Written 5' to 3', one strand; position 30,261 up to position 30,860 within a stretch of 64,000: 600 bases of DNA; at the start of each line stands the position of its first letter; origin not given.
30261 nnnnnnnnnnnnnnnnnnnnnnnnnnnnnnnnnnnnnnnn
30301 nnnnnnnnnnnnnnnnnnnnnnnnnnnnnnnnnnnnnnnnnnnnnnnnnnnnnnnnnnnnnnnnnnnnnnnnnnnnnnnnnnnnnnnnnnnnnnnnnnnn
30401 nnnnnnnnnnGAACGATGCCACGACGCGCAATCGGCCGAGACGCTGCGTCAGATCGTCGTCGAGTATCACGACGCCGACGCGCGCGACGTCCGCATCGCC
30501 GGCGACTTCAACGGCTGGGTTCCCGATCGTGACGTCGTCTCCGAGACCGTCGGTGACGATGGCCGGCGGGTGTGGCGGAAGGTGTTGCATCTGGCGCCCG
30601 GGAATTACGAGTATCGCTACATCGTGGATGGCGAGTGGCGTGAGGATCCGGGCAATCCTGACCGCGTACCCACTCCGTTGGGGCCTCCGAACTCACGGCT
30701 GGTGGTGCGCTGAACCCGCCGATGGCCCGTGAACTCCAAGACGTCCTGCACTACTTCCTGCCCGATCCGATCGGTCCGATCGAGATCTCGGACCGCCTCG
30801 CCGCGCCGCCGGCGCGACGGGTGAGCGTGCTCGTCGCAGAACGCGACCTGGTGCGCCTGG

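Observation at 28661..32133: MerR-like / ParA-CBM48 / pseudo-ParA / NucS-like four-gene module: candidate uncharacterised positioning system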

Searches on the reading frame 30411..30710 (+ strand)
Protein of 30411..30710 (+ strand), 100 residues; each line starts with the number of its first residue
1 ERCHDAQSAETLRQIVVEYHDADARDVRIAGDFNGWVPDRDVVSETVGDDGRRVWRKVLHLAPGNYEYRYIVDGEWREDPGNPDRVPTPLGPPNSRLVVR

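Call 28: search_solved_structures(query=window:30411-30710:+, max_evalue=1, show_alignments=4)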
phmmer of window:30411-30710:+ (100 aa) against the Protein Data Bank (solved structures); distinct sequences matched with E-value up to 1: 24.
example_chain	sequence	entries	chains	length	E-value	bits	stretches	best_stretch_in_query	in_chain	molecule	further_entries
4y0g_A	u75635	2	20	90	2.8e-06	30.5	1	13-97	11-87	5'-AMP-activated protein kinase subunit beta-2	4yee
2f15_A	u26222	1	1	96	3.5e-06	30.2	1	12-97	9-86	5'-AMP-activated protein kinase, beta-2 subunit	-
2lu3_A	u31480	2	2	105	3.6e-06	30.2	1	10-97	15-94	5'-AMP-activated protein kinase subunit beta-2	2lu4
4yef_A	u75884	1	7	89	8.5e-06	29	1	23-97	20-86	5'-AMP-activated protein kinase subunit beta-1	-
1z0n_A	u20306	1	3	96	1.5e-05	28.2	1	23-97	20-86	5'-AMP-activated protein kinase, beta-1 subunit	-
1z0m_A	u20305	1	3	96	1.7e-05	28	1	23-97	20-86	5'-AMP-activated protein kinase, beta-1 subunit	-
6b2e_B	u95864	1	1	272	3.3e-05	27.1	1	11-96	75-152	5'-AMP-activated protein kinase subunit beta-2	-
7jhg_B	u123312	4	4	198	4.5e-05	26.7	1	18-96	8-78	5'-AMP-activated protein kinase subunit beta-2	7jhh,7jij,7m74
4rer_B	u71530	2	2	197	4.8e-05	26.6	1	18-96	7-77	5'-AMP-activated protein kinase subunit beta-2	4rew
4qfg_B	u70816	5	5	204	8.8e-05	25.7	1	23-97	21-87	5'-AMP-activated protein kinase subunit beta-1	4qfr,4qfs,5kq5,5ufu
6c9f_B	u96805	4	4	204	0.0001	25.5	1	23-97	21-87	5'-AMP-activated protein kinase subunit beta-1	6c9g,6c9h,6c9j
5t5t_B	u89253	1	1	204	0.00011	25.4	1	24-97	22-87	5'-AMP-activated protein kinase subunit beta-1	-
6e4t_B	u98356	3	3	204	0.00012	25.3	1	24-97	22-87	5'-AMP-activated protein kinase subunit beta-1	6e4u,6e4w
4zhx_B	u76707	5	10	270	0.00023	24.4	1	24-97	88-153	5'-AMP-activated protein kinase subunit beta-1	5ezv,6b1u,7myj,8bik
4cfe_B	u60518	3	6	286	0.00025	24.3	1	24-97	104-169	5'-AMP-ACTIVATED PROTEIN KINASE SUBUNIT BETA-1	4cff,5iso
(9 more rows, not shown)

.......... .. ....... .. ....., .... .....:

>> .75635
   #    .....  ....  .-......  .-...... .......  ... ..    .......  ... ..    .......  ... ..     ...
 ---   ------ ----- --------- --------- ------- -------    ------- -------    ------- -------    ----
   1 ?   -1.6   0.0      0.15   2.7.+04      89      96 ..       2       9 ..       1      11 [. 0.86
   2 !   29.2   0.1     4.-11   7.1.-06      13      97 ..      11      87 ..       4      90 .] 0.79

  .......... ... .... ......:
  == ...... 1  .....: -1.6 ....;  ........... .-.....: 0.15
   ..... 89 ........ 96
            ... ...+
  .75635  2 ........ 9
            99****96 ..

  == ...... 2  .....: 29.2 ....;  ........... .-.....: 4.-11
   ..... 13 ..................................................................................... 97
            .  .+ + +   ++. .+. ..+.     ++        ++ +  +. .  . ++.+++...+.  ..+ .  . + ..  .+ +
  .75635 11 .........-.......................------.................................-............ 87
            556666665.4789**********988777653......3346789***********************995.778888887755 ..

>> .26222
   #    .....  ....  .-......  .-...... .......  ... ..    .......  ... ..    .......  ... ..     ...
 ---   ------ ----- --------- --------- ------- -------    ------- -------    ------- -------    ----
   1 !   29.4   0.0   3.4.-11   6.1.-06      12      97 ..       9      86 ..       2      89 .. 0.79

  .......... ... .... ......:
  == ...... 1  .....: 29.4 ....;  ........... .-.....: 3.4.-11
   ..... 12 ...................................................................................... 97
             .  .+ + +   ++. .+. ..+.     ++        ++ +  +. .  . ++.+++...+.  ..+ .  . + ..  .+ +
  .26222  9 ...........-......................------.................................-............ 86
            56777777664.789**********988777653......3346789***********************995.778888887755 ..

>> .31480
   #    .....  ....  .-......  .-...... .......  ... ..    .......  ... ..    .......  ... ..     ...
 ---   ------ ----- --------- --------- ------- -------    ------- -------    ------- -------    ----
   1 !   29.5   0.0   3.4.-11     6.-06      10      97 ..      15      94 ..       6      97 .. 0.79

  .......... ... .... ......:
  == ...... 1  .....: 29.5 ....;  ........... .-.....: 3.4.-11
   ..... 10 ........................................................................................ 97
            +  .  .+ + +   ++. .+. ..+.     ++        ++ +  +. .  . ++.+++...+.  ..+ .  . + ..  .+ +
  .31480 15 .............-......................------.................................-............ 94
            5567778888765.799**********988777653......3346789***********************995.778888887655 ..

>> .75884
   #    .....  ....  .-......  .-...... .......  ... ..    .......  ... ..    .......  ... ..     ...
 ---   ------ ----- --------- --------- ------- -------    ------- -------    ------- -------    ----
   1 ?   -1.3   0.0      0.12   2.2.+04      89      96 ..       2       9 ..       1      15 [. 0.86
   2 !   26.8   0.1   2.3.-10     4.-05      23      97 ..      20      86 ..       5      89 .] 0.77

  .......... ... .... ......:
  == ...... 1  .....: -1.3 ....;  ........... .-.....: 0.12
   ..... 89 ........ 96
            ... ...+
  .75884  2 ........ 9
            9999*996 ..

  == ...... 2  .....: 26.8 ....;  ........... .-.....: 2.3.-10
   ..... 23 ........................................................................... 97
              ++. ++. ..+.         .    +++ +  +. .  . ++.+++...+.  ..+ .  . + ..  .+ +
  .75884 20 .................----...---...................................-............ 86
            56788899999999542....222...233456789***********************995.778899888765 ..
